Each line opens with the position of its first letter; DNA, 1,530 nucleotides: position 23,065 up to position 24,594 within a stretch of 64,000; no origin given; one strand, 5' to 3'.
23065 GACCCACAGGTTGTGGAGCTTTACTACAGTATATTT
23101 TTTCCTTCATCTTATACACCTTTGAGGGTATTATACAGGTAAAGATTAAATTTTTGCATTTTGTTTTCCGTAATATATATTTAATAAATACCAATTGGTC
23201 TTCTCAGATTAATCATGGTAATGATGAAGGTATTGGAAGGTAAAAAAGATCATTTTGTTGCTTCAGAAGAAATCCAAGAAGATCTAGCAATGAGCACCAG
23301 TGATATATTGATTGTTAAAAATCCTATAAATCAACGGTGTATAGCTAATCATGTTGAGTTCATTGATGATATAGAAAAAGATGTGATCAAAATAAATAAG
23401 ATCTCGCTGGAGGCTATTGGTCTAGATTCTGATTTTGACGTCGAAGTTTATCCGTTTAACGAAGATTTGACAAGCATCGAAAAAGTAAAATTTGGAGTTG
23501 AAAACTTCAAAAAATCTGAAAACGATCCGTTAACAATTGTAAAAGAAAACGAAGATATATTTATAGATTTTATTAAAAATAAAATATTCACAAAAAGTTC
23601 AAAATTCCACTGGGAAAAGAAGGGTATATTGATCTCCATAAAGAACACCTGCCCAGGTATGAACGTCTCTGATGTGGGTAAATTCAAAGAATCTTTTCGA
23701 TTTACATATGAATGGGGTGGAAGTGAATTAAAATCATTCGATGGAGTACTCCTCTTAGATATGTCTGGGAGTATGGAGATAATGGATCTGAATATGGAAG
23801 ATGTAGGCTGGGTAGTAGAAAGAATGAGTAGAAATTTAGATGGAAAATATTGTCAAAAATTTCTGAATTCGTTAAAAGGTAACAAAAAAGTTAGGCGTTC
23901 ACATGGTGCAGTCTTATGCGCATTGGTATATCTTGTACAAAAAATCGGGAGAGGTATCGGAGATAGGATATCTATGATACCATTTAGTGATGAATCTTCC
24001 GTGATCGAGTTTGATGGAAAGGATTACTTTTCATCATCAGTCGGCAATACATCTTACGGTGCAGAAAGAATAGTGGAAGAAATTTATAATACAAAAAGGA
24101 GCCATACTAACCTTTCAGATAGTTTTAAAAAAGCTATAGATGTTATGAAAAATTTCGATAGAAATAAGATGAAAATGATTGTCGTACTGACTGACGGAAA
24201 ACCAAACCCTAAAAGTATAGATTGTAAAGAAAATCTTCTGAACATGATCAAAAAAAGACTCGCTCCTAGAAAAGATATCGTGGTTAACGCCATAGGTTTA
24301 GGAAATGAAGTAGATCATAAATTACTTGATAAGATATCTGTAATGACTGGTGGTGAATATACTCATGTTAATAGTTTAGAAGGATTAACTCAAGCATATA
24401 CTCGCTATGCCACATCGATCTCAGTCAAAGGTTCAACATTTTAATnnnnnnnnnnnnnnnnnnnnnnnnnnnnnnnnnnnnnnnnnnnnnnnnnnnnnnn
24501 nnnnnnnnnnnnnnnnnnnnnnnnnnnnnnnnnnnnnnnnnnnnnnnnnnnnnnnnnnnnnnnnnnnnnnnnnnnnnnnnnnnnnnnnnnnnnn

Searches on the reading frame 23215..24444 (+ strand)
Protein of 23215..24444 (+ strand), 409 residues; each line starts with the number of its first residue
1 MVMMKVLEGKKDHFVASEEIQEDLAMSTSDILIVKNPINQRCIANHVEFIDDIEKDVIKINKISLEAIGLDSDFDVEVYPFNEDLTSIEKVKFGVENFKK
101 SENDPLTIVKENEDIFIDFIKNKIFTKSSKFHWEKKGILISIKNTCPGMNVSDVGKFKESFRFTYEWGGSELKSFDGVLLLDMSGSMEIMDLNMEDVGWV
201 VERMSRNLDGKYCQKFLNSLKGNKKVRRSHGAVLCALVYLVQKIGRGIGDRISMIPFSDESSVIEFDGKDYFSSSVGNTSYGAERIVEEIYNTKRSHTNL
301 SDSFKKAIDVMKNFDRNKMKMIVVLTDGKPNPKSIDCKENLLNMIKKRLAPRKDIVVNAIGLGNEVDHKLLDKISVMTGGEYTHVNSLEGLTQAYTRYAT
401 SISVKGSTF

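Call 3: search_protein_families(library=pfam, proteins=[window:23215-24444:+], max_evalue=0.01)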
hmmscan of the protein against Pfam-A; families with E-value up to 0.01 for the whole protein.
window:23215-24444:+ (409 aa): 4 families
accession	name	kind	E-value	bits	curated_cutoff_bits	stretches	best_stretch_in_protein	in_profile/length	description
PF00092.34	VWA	-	7.4e-08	33.2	23.8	1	240-392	27-169/174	von Willebrand factor type A domain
PF13768.12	VWA_3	-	4.4e-05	24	27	1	298-382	78-153/155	von Willebrand factor type A domain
PF13519.12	VWA_2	-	5.3e-05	24.2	27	1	179-329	3-107/107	von Willebrand factor type A domain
PF03850.20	Tfb4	-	0.00042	20.4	27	1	334-395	155-214/273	Transcription factor Tfb4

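Call 4: search_protein_families(library=ncbifam, proteins=[window:23215-24444:+], max_evalue=0.01)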
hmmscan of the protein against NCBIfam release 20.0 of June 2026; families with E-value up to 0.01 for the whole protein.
window:23215-24444:+ (409 aa): 3 families
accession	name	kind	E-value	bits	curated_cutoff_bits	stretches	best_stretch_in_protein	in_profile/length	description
NF047508.1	VWA_BatA_Lepto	exception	8.9e-05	21.7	380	1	262-393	133-264/315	VWA domain-containing protein BatA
TIGR00627.1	tfb4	subfamily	0.00015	21.2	355.05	1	292-393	118-220/284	transcription factor tfb4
TIGR02442.1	Cob-chelat-sub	hypoth_equivalog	0.0014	17.2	779.45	1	223-383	488-638/641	putative cobaltochelatase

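Call 33: find_homologous_proteins(query=window:23215-24444:+, max_evalue=0.001)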
Query window:23215-24444:+ (409 aa): 24 proteins with E <= 0.001 among 3136 candidates.
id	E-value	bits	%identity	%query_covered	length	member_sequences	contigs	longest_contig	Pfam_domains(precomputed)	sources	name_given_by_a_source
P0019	2.2e-266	901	100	100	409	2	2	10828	PF00092.35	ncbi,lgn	-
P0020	1.2e-258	875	97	100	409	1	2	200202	PF00092.35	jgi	-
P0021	9.3e-184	629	69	100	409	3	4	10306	PF00092.35,PF13519.13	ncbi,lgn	ncbi:MAG: vWA domain-containing protein [Thermoplasmatota archaeon]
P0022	1.0e-138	481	54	99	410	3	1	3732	PF13768.13,PF00092.35,PF13519.13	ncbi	ncbi:MAG: vWA domain-containing protein [Candidatus Natronoplasma sp.]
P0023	1.6e-137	477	55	97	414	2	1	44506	PF13768.13,PF00092.35,PF13519.13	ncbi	-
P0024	1.6e-135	470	54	97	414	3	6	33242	PF13768.13,PF00092.35,PF13519.13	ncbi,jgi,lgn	-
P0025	3.6e-135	469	51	100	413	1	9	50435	PF13768.13,PF00092.35,PF13519.13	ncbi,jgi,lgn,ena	-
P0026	8.1e-134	465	51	99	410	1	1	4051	PF13768.13,PF00092.35,PF13519.13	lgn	-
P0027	9.0e-134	464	52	94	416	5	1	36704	PF13768.13,PF00092.35,PF13519.13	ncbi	ncbi:MAG: vWA domain-containing protein [Candidatus Natronoplasma sp.]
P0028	1.4e-133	464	51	100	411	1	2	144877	PF13768.13,PF00092.35,PF13519.13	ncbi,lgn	-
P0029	3.9e-133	462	51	100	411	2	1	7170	PF13768.13,PF00092.35,PF13519.13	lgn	-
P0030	6.0e-133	462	51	100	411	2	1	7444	PF13768.13,PF00092.35,PF13519.13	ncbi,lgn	-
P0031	1.6e-132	460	50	100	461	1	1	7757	PF13768.13,PF00092.35,PF13519.13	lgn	-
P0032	1.8e-132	460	50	100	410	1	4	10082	PF13768.13,PF00092.35,PF13519.13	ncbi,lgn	ncbi:MAG: vWA domain-containing protein [Thermoplasmata archaeon]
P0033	2.5e-132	460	51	99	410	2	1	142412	PF13768.13,PF00092.35,PF13519.13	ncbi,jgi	-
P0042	3.0e-70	255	35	99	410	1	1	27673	PF00092.35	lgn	-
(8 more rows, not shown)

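Call 34: find_encoding_contigs(protein=P0021, flank=10000, max_places=3)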
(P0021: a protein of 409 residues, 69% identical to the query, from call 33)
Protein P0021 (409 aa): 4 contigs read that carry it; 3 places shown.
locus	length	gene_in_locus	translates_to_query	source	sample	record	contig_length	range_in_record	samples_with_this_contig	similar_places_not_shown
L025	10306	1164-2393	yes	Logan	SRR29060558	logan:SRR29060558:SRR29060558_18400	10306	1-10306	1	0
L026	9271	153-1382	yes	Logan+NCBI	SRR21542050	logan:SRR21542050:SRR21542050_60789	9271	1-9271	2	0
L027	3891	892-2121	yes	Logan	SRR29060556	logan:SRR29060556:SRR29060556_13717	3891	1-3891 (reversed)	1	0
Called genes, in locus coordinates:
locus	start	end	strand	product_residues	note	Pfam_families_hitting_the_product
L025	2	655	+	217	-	?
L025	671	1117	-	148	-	PF01042:Ribonuc_L-PSP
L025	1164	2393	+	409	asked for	PF13519:VWA_2 (faint), PF00092:VWA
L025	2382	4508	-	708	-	PF04107:GCS2 (faint)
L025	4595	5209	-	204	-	PF03848:TehB, PF13489:Methyltransf_23 (weak), PF08241:Methyltransf_11, PF08242:Methyltransf_12 (weak), PF13649:Methyltransf_25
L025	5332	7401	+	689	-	PF17207:MCM_OB, PF00493:MCM, PF01078:Mg_chelatase (faint), PF07728:AAA_5 (weak), PF17855:MCM_lid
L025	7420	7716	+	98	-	PF04242:DUF424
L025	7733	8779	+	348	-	PF04981:NMD3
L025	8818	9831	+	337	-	PF01798:Nop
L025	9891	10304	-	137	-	?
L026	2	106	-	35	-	?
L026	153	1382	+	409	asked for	PF13519:VWA_2 (faint), PF00092:VWA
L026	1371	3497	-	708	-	PF04107:GCS2 (faint)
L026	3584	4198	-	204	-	PF03848:TehB, PF13489:Methyltransf_23 (weak), PF08241:Methyltransf_11, PF08242:Methyltransf_12 (weak), PF13649:Methyltransf_25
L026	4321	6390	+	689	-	PF17207:MCM_OB, PF00493:MCM, PF01078:Mg_chelatase (faint), PF07728:AAA_5 (weak), PF17855:MCM_lid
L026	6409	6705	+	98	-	PF04242:DUF424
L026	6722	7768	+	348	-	PF04981:NMD3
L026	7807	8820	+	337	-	PF01798:Nop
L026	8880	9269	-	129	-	?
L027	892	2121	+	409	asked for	PF13519:VWA_2 (faint), PF00092:VWA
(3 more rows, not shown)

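Call 44: predict_structure(alignment_id=A2)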
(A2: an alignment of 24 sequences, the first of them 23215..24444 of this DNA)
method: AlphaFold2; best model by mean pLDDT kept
length: 409 residues; sequences in the alignment: 24
mean_pLDDT: 91.7   pTM: 0.88
mean pLDDT of the five models: 91.7, 91.6, 91.2, 90.5, 84.4
residues with pLDDT >= 90: 298; 70-90: 111; 50-70: 0; < 50: 0
segments of 3 or more residues with pLDDT < 50: none
pLDDT, mean of each block of 10 residues (from residue 1): 94 91 86 95 94 91 94 94 95 94 92 95 95 95 95 93 92 92 86 84 88 92 88 93 81 93 93 90 93 86 96 91 91 84 96 96 90 96 93 93 90
secondary structure, 60 per line:
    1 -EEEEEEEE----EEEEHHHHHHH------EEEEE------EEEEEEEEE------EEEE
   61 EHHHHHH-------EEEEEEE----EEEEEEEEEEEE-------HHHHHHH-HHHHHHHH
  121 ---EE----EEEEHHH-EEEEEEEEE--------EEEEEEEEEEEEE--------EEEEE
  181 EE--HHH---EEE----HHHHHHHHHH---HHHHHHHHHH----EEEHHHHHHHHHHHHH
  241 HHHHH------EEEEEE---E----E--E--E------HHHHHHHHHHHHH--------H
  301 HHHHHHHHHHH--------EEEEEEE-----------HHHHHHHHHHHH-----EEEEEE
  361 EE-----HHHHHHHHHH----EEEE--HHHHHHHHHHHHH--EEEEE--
elements in order: E2-9 E14-17 H18-24 E31-35 E42-50 E57-61 H62-67 E75-81 E86-97 H105-111 H113-120 E130-133 E138-146 E155-167 E176-182 E191-193 H198-207 H211-220 E225-227 H228-245 E252-257 H279-291 H300-311 E320-326 H338-349 E355-362 H368-377 E382-385 H388-400 E403-407

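Call 49: fold_search(model_id=the predicted structure, library=pdb)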
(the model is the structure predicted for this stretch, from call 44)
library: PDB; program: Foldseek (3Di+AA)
matches with E <= 10: 1215; with E <= 0.001: 604
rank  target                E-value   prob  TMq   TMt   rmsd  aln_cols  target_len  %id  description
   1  9v0j_C                2.4e-11  1.00  0.47  0.24   7.0       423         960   12  Cryo-EM structure of GATOR1-KICSTOR complex (released 2025-11-12)
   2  9xzy                  4.9e-11  1.00  0.50  0.14   7.4       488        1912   11  DEPDC5 dimer (tandem DEPDC5) focused map (released 2026-02-11)
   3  9o5e_H                8.9e-11  1.00  0.50  0.26   7.2       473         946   12  The dimeric KICSTOR-GATOR1 supercomplex (released 2026-01-21)
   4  9pd1_D                2.8e-10  1.00  0.33  0.20  16.1       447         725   13  22bin20S complex (NSF-alphaSNAP-2:2 syntaxin-1a:SNAP-25), hydrolyzing, class 20 (released 2025-08-06)
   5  4fx5                  3.4e-10  1.00  0.40  0.38   3.4       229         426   14  von Willebrand factor type A from Catenulispora acidiphila (released 2012-07-18)
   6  9o5a_B                3.6e-10  1.00  0.45  0.22   7.3       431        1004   13  The KICSTOR-GATOR1 complex (released 2026-02-18)
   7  7t3a_A                3.8e-10  1.00  0.44  0.22   7.4       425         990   11  GATOR1-RAG-RAGULATOR - Inhibitory Complex (released 2022-04-06)
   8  6fpy_B                4.3e-10  1.00  0.37  0.26  12.4       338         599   15  Inter-alpha-inhibitor heavy chain 1, wild type (released 2019-02-27)
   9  6fpy_A                6.6e-10  1.00  0.37  0.26  12.4       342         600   14  Inter-alpha-inhibitor heavy chain 1, wild type (released 2019-02-27)
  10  7y53_C                8.9e-10  1.00  0.32  0.19  19.8       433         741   11  The cryo-EM structure of human ERAD retro-translocation complex (released 2023-10-18)
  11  9ojz_A                1.3e-09  1.00  0.34  0.21  17.2       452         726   11  21bin20S complex (NSF-alphaSNAP-2:1 syntaxin-1a:SNAP-25), non-hydrolyzing, class 5 (released 2025-08-06)
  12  8fw5_A                1.6e-09  1.00  0.46  0.22   7.0       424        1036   13  Chimeric HsGATOR1-SpGtr-SpLam complex (released 2023-07-26)
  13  4kod_I                1.6e-09  1.00  0.32  0.30  22.9       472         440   11  Structure of p97 N-D1 R155H mutant in complex with ADP (released 2013-11-13)
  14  5c19_B                1.7e-09  1.00  0.33  0.19  20.3       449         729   10  p97 variant 2 in the apo state (released 2016-01-13)
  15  4f1j_A                1.8e-09  1.00  0.37  0.71   4.4       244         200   17  Crystal structure of the MG2+ loaded VWA domain of plasmodium falciparum trap protein (released 2013-01-30)
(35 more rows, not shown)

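Call 64: search_protein_families(library=padloc, proteins=[window:23215-24444:+], max_evalue=0.01)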
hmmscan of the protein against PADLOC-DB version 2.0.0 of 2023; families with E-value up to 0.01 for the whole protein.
window:23215-24444:+ (409 aa): 0 families

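Call 72: find_encoding_contigs(protein=P0019, flank=10000, max_places=4)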
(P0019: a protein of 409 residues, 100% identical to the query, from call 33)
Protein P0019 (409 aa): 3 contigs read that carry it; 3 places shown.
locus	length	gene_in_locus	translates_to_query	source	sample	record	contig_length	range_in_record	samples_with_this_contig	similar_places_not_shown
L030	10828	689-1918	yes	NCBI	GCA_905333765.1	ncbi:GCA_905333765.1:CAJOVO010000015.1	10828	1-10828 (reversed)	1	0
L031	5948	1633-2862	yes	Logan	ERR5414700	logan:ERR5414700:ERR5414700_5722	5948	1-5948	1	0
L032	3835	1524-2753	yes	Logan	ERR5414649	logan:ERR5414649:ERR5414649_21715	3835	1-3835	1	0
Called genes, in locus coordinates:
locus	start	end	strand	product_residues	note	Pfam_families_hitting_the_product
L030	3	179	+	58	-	?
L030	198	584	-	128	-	PF01042:Ribonuc_L-PSP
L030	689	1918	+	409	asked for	PF00092:VWA (weak)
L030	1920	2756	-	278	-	-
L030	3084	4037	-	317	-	-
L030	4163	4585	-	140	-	PF08242:Methyltransf_12 (weak), PF13649:Methyltransf_25 (weak), PF03848:TehB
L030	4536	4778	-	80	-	PF05724:TPMT (weak), PF03848:TehB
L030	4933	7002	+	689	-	PF17207:MCM_OB, PF00493:MCM, PF01078:Mg_chelatase (faint), PF07728:AAA_5 (weak), PF17855:MCM_lid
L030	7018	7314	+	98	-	PF04242:DUF424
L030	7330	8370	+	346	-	PF04981:NMD3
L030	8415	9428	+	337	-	PF01798:Nop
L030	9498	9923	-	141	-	-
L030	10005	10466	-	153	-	-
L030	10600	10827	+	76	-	?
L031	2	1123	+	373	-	?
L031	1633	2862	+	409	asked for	PF00092:VWA (weak)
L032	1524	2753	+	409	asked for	PF00092:VWA (weak)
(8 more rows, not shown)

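Call 78: find_encoding_contigs(protein=P0042, flank=10000, max_places=2)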
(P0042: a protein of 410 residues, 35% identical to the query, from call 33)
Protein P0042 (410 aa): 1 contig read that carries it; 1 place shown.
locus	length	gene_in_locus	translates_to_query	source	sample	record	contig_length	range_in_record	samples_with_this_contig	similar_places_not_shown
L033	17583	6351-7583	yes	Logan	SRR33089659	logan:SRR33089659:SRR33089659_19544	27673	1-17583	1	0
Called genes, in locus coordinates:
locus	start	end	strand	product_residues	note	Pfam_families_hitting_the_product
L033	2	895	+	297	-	?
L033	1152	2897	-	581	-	PF05833:NFACT_N, PF05670:NFACT-R_1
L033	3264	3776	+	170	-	-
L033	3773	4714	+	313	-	PF13495:Phage_int_SAM_4 (weak), PF00589:Phage_integrase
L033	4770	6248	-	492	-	PF04909:Amidohydro_2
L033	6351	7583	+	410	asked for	PF00092:VWA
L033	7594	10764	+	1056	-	PF18884:TSP3_bac (weak), PF18911:PKD_4 (weak), PF18911:PKD_4, PF00801:PKD, PF18911:PKD_4, PF22352:K319L-like_PKD (weak), PF00801:PKD (weak), PF18911:PKD_4, +2 more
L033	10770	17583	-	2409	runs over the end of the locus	PF01839:FG-GAP (faint), PF13517:FG-GAP_3 (faint)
